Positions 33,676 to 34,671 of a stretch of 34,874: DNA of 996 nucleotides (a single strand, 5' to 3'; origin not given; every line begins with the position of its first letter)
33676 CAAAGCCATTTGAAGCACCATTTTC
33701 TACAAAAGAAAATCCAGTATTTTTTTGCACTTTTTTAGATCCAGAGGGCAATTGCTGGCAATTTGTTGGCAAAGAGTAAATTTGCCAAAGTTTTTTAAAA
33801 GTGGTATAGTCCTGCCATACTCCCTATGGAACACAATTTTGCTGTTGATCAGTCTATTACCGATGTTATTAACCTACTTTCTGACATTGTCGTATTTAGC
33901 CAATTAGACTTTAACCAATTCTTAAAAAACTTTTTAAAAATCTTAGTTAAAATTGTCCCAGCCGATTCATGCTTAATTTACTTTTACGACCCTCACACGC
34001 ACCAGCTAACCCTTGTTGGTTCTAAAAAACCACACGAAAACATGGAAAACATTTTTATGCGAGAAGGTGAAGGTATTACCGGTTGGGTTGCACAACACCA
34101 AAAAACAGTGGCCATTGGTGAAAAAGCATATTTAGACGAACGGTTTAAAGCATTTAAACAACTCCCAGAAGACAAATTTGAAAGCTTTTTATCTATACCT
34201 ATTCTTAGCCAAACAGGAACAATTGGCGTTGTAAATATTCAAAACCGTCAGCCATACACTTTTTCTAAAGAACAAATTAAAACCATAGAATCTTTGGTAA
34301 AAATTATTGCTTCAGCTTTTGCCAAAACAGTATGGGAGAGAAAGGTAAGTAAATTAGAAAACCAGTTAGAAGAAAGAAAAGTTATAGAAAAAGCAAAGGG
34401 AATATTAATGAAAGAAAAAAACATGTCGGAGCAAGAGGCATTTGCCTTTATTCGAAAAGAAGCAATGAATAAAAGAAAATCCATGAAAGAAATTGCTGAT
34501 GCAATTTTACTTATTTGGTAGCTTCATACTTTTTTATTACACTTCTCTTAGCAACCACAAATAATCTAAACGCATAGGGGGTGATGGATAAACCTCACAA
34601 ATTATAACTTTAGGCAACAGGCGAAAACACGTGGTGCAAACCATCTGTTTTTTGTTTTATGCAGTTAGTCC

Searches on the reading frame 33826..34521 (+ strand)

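Call 66: search_protein_families(library=pfam, proteins=[window:33826-34521:+], max_evalue=0.01)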
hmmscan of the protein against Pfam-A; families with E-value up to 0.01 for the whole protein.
window:33826-34521:+ (231 aa): 5 families
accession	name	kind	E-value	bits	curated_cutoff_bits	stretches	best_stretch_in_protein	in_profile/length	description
PF03861.19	ANTAR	-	3.3e-21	75.3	27.3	1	176-228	2-54/54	ANTAR domain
PF13185.12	GAF_2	-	6.6e-15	56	28.6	1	27-165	2-135/136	GAF domain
PF01590.32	GAF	-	7.4e-14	52.8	22.4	1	29-164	2-132/133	GAF domain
PF13492.12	GAF_3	-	1.7e-08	35.4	27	1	31-164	4-126/129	GAF domain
PF09454.15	Vps23_core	-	0.0059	17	26.8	0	5-35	17-47/64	Vps23 core domain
